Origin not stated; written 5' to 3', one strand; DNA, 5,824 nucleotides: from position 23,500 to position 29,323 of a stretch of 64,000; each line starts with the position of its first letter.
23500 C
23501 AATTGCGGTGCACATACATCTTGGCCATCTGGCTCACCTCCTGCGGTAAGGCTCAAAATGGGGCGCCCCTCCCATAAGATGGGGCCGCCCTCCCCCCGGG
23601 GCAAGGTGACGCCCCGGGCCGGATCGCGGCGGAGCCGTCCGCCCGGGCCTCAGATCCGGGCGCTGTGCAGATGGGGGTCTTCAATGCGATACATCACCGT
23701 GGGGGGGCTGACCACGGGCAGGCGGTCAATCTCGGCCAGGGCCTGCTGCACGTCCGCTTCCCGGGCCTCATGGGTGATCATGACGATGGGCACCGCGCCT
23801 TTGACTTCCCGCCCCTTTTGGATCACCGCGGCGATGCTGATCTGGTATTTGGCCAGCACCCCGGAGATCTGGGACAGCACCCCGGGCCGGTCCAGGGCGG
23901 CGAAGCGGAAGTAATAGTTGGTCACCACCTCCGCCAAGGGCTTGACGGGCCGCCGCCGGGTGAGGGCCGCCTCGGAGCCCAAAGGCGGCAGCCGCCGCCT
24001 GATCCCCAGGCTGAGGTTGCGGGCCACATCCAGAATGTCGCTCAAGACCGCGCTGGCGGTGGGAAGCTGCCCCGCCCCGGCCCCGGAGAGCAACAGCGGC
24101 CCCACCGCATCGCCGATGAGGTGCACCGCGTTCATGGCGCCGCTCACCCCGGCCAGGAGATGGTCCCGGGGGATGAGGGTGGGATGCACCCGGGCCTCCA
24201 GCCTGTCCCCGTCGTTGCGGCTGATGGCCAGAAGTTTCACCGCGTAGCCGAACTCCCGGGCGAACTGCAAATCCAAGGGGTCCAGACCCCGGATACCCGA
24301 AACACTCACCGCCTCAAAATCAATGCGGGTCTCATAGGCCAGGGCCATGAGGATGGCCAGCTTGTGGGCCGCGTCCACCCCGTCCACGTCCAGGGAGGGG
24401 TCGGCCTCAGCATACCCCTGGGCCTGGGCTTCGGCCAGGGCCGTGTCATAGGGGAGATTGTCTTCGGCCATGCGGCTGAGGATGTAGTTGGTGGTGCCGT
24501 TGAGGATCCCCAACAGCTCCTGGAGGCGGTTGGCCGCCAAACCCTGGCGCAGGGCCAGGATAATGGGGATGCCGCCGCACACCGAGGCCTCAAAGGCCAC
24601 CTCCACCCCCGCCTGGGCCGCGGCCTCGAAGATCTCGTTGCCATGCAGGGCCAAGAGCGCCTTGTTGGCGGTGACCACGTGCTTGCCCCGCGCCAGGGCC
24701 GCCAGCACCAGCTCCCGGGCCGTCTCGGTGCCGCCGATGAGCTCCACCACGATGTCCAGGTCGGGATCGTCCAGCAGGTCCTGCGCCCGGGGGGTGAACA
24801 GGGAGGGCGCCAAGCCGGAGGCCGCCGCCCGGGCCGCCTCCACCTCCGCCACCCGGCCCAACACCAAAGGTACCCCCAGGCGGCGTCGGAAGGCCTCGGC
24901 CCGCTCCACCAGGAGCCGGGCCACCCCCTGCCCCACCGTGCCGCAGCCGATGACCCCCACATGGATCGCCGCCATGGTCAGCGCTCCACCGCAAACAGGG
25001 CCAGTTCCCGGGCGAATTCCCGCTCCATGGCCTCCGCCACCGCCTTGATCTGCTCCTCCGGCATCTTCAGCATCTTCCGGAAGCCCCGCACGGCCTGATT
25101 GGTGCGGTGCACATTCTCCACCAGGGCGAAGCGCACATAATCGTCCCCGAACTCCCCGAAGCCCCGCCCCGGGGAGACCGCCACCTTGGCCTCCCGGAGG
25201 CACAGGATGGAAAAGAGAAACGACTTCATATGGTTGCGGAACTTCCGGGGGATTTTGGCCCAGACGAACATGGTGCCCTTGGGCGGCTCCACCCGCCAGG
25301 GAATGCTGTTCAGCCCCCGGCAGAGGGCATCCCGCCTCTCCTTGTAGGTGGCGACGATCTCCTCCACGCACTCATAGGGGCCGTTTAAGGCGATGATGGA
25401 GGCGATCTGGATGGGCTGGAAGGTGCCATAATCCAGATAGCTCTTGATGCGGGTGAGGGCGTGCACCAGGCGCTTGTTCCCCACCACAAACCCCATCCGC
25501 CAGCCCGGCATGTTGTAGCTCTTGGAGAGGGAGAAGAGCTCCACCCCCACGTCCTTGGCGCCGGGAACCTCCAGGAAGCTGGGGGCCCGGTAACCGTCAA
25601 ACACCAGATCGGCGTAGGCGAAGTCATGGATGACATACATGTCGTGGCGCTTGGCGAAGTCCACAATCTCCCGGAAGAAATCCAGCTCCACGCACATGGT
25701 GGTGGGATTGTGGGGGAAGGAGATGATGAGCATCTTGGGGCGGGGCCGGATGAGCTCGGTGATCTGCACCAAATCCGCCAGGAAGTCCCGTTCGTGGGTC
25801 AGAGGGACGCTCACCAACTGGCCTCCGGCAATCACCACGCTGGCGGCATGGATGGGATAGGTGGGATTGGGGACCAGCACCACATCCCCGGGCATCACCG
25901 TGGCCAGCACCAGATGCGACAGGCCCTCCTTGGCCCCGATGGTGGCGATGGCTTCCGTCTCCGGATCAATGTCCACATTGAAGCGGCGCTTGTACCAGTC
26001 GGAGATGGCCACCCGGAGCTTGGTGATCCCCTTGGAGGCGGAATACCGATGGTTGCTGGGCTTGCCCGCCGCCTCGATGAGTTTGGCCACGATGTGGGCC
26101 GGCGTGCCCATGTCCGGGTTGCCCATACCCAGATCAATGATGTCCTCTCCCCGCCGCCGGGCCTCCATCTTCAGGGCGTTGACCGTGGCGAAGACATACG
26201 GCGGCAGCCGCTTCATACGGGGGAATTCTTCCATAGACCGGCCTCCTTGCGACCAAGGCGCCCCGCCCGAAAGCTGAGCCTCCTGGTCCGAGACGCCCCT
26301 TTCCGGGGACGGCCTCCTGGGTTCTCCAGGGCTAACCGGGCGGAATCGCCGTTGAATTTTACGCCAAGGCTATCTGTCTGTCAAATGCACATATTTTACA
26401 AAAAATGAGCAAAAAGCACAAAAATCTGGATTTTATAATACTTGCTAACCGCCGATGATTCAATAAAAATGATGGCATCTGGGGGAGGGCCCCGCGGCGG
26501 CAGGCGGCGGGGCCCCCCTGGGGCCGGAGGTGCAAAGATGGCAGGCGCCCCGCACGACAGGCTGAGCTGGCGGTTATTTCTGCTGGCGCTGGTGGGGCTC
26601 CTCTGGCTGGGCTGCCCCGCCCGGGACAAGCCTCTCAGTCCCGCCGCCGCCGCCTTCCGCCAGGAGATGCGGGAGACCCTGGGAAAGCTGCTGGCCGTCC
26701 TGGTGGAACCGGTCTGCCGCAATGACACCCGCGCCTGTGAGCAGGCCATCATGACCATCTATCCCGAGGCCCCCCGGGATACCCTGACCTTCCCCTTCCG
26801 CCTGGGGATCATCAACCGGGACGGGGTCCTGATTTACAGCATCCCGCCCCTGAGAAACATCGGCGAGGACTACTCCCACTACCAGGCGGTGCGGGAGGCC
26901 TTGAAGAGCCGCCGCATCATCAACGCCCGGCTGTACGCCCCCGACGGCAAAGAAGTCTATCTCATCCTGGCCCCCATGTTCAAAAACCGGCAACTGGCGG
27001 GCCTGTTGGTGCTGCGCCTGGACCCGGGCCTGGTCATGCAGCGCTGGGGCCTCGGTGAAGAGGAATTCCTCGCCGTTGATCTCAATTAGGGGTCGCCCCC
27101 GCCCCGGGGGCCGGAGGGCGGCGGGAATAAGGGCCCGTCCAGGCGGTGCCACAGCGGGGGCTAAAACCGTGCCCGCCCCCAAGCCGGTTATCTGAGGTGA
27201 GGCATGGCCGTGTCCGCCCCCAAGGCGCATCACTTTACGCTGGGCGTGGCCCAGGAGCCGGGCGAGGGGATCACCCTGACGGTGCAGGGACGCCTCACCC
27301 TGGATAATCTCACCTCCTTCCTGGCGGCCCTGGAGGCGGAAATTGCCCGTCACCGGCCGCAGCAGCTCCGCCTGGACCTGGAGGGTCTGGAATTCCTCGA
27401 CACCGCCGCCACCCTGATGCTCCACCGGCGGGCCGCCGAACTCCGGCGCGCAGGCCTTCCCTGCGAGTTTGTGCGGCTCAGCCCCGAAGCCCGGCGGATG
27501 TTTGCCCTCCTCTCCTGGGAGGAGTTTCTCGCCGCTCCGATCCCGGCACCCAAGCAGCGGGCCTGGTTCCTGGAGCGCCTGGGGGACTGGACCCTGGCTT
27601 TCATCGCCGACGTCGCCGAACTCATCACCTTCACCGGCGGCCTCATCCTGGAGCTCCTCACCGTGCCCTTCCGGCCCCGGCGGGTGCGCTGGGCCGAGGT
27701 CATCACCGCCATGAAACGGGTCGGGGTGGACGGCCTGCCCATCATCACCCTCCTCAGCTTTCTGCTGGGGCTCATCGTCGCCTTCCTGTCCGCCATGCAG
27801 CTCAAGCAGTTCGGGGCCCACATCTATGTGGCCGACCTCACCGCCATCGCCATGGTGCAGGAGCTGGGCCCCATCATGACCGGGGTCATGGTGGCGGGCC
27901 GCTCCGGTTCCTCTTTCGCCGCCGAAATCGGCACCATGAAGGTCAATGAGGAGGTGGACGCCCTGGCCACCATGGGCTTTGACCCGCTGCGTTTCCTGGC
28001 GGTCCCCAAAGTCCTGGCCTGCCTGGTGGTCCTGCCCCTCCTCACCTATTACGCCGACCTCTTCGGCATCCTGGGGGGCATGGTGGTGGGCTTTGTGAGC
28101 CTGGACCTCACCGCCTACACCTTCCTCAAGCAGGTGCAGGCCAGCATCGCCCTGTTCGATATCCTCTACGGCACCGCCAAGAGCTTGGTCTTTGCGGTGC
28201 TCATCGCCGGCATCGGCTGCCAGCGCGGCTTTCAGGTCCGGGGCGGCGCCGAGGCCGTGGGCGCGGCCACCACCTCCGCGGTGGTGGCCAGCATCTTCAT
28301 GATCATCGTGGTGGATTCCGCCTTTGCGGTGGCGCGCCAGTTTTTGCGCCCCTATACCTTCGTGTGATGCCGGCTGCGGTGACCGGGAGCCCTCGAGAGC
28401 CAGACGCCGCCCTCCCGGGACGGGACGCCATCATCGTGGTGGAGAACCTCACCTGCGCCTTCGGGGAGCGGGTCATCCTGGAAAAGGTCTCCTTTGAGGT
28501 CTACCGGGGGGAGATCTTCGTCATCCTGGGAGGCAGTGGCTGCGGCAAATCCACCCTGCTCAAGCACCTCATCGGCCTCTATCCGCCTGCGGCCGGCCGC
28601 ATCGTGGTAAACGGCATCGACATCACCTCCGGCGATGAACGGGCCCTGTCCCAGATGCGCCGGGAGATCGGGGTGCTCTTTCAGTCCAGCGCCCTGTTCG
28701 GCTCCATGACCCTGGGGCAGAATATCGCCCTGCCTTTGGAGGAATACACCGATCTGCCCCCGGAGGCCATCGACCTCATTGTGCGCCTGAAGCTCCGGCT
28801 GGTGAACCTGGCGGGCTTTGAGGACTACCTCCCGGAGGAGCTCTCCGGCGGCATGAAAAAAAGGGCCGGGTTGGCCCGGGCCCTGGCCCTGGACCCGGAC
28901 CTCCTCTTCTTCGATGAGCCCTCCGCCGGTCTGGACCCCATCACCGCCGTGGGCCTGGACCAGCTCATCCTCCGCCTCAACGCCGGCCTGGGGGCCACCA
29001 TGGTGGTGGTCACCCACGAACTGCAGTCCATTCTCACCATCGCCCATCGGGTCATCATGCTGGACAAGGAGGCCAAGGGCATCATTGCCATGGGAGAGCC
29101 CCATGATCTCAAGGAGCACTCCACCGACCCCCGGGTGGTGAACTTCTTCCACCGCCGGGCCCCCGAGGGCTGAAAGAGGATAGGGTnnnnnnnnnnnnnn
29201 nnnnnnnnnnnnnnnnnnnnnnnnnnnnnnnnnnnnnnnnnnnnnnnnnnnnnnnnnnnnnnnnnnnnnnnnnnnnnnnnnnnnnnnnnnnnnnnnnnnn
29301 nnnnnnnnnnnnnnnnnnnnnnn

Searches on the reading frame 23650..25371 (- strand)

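Call 45: search_protein_families(library=pfam, max_evalue=1e-8, proteins=[window:23650-25371:-])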
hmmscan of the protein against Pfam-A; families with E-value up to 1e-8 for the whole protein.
window:23650-25371:- (573 aa): 3 families
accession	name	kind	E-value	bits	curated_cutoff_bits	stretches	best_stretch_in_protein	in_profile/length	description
PF00742.24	Homoserine_dh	-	1.2e-61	208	22.9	1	269-447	1-173/173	Homoserine dehydrogenase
PF03447.22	NAD_binding_3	-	4.8e-21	76.1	24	1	142-261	1-116/116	Homoserine dehydrogenase, NAD binding domain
PF01842.31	ACT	-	9.8e-12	44.9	27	1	489-552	4-65/66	ACT domain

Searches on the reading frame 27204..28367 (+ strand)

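Call 46: search_protein_families(library=pfam, max_evalue=1e-8, proteins=[window:27204-28367:+])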
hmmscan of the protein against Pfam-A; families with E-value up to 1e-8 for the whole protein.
window:27204-28367:+ (387 aa): 3 families
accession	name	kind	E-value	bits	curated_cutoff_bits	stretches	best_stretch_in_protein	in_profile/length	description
PF02405.21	MlaE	-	2.8e-74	249.7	22.5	1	167-376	2-211/212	Permease MlaE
PF13466.11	STAS_2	-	3.5e-11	43.6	29.2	1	25-105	1-79/80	STAS domain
PF01740.26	STAS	-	3.8e-10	39.9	22.6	1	22-107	10-95/106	STAS domain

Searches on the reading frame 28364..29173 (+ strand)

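Call 46: search_protein_families(library=pfam, max_evalue=1e-8, proteins=[window:28364-29173:+])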
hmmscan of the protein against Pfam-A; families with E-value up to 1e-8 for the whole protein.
window:28364-29173:+ (269 aa): 1 family
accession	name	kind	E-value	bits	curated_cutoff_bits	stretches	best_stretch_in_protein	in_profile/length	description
PF00005.33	ABC_tran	-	1.4e-32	113.6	25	1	39-187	1-136/137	ABC transporter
